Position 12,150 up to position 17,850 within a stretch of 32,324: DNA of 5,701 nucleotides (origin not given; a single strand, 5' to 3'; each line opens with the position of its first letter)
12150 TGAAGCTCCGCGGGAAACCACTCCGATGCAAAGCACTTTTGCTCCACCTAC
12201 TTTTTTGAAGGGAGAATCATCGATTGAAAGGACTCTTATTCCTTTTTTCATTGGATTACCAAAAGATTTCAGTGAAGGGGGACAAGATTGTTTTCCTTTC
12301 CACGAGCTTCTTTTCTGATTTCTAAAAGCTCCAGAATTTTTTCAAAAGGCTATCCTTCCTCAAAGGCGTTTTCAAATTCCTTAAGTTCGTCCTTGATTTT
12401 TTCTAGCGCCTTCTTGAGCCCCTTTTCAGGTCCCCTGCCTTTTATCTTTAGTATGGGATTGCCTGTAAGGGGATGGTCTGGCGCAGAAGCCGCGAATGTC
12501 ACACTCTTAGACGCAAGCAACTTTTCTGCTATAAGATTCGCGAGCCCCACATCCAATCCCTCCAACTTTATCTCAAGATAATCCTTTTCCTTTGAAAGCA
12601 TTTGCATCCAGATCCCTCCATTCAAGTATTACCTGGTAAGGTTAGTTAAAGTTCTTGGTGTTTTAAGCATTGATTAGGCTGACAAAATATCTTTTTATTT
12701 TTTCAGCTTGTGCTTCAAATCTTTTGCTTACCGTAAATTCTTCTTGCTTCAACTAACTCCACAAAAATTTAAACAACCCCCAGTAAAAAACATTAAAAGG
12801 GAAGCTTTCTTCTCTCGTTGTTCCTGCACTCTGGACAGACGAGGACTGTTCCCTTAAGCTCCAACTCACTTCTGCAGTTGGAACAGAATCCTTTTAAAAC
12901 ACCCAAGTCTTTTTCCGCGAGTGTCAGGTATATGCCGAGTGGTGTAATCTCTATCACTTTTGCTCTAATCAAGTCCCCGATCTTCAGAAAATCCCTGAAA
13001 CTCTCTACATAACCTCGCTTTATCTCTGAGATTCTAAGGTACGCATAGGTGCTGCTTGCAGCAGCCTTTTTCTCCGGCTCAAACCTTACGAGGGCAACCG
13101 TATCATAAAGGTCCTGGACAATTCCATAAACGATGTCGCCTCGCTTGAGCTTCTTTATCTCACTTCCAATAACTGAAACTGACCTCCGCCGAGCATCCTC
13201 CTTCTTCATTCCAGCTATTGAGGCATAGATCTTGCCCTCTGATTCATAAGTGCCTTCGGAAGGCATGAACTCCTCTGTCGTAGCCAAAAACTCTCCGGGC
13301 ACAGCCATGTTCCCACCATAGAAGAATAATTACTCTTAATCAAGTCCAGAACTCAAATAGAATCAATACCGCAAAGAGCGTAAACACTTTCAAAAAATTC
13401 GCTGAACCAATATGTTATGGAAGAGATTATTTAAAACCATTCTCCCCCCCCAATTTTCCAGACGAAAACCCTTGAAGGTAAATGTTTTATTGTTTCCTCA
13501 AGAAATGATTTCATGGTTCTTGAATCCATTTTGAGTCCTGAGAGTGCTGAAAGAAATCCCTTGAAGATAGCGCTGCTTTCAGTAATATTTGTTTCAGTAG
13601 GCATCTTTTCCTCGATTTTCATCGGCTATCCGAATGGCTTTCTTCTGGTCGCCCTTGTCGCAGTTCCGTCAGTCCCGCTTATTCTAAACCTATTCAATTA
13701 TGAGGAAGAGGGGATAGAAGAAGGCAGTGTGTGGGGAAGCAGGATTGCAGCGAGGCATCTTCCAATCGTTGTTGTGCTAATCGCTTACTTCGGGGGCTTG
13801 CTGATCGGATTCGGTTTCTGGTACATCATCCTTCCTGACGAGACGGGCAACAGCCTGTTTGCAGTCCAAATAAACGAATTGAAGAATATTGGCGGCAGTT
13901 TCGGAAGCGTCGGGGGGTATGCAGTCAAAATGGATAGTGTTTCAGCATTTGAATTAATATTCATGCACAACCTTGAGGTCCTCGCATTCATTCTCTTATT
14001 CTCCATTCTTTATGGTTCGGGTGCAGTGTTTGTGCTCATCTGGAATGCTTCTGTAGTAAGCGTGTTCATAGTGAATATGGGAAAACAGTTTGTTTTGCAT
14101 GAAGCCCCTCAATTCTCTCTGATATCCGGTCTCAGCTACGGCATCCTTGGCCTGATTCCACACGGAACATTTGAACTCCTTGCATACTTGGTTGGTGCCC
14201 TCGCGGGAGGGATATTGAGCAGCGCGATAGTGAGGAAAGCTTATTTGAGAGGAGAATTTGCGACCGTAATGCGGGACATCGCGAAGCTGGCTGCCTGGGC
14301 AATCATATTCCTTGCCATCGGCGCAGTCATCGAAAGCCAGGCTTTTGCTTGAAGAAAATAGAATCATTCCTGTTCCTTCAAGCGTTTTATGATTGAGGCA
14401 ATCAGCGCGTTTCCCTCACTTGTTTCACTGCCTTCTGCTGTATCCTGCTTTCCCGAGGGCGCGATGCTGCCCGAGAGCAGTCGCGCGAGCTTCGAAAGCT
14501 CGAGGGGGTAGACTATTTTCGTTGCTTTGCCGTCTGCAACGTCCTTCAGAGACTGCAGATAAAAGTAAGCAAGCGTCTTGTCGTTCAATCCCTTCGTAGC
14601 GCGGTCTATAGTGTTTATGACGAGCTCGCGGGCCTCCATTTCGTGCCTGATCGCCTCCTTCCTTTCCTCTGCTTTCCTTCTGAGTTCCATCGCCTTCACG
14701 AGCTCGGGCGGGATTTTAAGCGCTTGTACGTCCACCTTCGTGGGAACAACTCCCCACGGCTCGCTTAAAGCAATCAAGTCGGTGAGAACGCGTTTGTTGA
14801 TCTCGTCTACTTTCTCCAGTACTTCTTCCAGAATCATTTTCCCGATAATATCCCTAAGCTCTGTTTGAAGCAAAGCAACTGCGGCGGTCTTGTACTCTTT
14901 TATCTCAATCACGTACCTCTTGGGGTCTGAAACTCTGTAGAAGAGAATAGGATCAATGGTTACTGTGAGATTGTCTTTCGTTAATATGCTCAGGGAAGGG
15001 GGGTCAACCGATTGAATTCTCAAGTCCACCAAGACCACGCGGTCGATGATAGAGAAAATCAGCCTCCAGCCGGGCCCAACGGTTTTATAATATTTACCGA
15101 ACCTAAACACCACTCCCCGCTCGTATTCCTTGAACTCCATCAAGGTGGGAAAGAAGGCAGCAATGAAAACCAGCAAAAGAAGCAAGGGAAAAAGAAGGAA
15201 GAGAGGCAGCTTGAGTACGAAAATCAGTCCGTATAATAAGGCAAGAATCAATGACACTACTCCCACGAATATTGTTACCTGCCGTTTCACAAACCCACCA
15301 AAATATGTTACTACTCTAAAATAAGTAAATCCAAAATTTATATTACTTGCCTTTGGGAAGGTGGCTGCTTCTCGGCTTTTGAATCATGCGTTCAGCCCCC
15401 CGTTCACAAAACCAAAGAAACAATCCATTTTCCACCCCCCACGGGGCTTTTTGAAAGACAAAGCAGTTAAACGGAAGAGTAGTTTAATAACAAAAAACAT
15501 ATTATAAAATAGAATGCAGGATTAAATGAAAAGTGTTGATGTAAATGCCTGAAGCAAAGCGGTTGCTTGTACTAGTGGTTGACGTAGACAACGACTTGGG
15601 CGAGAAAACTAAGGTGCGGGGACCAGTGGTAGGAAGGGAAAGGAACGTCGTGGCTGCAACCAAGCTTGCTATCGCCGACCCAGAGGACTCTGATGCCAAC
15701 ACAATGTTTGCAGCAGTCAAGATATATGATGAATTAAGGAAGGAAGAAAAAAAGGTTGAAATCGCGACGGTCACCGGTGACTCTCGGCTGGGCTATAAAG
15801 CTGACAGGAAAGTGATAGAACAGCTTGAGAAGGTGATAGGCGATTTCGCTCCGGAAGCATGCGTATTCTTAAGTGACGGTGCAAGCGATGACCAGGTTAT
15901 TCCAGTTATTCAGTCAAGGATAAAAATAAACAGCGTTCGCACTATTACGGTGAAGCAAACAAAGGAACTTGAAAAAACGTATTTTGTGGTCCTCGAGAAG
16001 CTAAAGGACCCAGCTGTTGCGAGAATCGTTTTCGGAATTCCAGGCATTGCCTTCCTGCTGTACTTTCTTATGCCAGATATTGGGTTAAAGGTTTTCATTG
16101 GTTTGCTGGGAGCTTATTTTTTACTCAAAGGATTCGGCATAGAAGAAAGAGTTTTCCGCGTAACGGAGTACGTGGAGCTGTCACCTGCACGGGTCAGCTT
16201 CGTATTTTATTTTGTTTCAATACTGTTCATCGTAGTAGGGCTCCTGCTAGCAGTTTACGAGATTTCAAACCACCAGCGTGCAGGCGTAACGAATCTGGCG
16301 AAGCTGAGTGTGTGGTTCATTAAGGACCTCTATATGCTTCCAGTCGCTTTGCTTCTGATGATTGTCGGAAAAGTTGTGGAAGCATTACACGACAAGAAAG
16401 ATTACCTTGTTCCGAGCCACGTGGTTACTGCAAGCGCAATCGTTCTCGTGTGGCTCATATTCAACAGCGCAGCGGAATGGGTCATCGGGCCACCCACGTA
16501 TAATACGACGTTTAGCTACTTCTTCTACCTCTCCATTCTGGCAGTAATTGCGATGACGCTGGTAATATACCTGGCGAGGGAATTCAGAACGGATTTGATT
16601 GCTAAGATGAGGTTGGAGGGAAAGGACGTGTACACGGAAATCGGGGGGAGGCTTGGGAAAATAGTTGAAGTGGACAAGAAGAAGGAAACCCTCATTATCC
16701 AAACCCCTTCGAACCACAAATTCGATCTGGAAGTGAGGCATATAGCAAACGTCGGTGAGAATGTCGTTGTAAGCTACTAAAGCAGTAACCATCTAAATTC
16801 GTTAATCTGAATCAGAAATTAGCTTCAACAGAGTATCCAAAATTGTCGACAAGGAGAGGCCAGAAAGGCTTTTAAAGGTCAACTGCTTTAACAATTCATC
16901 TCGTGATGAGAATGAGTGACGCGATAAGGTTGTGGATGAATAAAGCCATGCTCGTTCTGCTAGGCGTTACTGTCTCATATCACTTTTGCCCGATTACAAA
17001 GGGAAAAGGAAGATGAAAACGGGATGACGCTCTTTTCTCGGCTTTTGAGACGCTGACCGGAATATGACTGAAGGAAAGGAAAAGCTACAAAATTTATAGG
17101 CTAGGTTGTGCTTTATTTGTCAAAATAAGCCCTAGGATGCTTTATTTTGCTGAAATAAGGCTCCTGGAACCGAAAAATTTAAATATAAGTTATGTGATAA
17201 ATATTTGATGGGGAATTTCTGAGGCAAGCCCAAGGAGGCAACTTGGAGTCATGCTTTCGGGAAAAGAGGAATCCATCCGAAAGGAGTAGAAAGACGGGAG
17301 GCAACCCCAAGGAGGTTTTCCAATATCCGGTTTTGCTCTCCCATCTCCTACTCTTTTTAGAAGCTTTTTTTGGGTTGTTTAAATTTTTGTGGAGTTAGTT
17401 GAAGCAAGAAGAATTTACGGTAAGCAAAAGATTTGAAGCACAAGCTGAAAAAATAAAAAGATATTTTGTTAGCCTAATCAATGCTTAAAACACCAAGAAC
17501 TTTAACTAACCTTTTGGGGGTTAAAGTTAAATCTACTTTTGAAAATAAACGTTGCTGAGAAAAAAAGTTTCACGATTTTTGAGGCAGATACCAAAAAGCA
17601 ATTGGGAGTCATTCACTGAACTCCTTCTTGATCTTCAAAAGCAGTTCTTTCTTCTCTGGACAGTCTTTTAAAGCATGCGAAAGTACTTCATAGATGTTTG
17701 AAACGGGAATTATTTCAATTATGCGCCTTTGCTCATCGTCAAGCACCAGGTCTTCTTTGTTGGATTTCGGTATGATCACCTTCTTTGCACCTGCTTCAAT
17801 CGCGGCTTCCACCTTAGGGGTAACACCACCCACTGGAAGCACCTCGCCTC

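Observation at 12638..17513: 142-bp inverted repeats (141/142 identical) bracket a 4.6-kb four-gene block (csl4, SpoIIM-like, stomatin, DUF373)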

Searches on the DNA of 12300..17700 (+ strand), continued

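Call 78: search_with_rna_model(model_id=R1, source=window, start=16781, end=17620, filters=off, max_evalue=10, show_alignments=2)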
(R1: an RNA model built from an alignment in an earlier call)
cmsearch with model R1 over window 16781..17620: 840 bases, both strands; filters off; matches with E-value up to 10: 11.
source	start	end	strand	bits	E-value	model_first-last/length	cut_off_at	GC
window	17281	17363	+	32.7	3.5e-09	1-97/97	no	0.47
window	17274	17358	-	9.2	0.042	1-97/97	no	0.48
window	17523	17546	+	5.5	0.55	1-97/97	no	0.17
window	17555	17580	-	4.5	1.1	1-97/97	no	0.27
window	16997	17046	-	3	3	1-97/97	no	0.44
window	17459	17493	+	2.7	3.7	1-97/97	no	0.29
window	17212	17264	+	2.4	4.6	1-97/97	no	0.51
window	17116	17147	-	2.2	5.3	1-97/97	no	0.31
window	17087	17127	+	1.9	6.6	1-97/97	no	0.27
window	17382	17453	+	1.9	6.6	1-97/97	no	0.32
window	17183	17202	+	1.8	7.2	1-97/97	no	0.15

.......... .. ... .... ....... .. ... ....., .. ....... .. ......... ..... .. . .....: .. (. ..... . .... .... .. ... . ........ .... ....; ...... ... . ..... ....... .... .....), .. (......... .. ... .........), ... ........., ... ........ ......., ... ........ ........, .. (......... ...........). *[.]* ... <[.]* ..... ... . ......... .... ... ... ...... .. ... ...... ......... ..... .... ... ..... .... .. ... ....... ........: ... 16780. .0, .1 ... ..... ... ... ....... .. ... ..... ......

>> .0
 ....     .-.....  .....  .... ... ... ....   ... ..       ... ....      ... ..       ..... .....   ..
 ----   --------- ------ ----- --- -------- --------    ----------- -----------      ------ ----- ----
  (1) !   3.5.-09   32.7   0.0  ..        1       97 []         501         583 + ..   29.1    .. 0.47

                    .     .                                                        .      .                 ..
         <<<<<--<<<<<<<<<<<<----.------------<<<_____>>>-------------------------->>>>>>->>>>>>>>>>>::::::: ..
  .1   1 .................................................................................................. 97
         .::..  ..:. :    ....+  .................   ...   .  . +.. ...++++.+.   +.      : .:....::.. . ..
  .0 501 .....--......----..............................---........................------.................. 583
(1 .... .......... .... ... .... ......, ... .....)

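Call 79: search_dna_similar(query=window:12638-12779:+, collection=phages, mode=distant, max_evalue=0.01)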
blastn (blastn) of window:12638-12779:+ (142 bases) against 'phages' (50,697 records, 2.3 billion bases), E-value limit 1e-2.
No match.

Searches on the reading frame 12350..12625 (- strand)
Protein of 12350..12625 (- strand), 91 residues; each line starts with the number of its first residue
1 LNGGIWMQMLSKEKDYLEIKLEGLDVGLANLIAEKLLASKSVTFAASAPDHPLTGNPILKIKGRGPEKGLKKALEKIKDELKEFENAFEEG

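Call 10: search_protein_families(library=pfam, proteins=[window:12350-12625:-])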
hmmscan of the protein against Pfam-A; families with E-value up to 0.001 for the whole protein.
window:12350-12625:- (91 aa): 1 family
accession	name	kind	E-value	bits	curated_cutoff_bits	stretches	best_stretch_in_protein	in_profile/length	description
PF13656.11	RNA_pol_L_2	-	9.7e-12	44.9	27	1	17-86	2-74/75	RNA polymerase Rpb3/Rpb11 dimerisation domain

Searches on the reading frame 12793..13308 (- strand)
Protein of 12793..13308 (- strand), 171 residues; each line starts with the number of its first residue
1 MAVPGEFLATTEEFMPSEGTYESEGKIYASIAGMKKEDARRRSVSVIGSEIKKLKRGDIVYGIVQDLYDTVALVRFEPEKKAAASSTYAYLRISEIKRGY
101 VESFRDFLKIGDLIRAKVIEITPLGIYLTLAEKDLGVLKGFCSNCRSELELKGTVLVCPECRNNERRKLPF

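Call 10: search_protein_families(library=pfam, proteins=[window:12793-13308:-])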
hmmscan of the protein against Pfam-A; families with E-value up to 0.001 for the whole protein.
window:12793-13308:- (171 aa): 1 family
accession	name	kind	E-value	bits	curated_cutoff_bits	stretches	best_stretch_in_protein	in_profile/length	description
PF14382.12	ECR1_N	-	3e-14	52.9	27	1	1-34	1-34/38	Exosome complex exonuclease RRP4 N-terminal region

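Call 11: find_encoding_contigs(protein=window:12793-13308:-, flank=10000, max_places=10)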
Protein window:12793-13308:- (171 aa): no gene with exactly this product is on record in the collection.

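Call 74: list_cluster_members(proteins=[window:12793-13308:-, window:12350-12607:-, window:12350-12625:-, window:12350-12601:-, window:11688-12251:-, window:13513-14352:+, window:14364-15290:-, window:17609-19612:-, window:10631-11653:-, window:19630-20295:+])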
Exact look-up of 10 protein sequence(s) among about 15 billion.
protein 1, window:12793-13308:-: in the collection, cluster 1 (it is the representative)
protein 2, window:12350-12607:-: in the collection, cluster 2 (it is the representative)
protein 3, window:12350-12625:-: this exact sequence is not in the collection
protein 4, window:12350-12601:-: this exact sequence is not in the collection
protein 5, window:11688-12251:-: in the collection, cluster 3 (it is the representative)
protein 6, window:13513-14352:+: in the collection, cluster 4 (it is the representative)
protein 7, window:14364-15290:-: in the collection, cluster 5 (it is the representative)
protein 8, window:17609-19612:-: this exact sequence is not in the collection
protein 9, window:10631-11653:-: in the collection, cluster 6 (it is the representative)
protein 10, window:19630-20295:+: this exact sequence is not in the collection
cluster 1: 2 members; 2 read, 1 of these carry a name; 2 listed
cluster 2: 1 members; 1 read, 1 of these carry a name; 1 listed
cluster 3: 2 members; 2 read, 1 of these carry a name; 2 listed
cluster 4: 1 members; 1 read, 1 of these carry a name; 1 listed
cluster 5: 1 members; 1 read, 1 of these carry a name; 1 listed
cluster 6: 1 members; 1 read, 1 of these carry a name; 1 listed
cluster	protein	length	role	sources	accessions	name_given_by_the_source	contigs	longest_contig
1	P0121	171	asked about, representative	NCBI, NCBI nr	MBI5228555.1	exosome complex RNA-binding protein Csl4 [Candidatus Micrarchaeota archaeon]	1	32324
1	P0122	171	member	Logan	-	-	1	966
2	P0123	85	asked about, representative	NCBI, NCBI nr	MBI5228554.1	DNA-directed RNA polymerase subunit L [Candidatus Micrarchaeota archaeon]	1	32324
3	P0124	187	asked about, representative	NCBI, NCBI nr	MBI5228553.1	DUF99 family protein [Candidatus Micrarchaeota archaeon]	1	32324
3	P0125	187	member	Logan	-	-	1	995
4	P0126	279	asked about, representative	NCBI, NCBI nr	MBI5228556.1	stage II sporulation protein M [Candidatus Micrarchaeota archaeon]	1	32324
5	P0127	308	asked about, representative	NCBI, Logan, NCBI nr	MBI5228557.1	hypothetical protein HY991_00490 [Candidatus Micrarchaeota archaeon] | hypothetical protein [Candidatus Micrarchaeota archaeon]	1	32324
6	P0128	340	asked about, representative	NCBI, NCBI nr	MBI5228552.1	hypothetical protein HY991_00465 [Candidatus Micrarchaeota archaeon] | hypothetical protein [Candidatus Micrarchaeota archaeon]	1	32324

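Call 75: find_encoding_contigs(protein=P0122, flank=10000, max_places=6)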
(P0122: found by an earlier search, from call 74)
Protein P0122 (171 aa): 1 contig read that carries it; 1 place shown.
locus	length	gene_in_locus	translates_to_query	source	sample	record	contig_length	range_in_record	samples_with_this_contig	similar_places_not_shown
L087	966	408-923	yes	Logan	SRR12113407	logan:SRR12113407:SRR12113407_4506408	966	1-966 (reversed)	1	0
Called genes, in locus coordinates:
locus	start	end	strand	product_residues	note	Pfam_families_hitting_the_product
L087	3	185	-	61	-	?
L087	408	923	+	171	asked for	PF14382:ECR1_N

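Call 76: find_encoding_contigs(protein=P0125, flank=10000, max_places=6)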
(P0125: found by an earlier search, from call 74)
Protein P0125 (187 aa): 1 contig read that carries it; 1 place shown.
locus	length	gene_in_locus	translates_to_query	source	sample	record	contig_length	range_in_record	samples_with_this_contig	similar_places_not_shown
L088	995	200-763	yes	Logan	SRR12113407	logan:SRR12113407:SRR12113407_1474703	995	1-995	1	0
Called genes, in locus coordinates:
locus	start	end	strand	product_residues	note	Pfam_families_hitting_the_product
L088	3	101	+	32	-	?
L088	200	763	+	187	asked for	PF01949:Endo_dU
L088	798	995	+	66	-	?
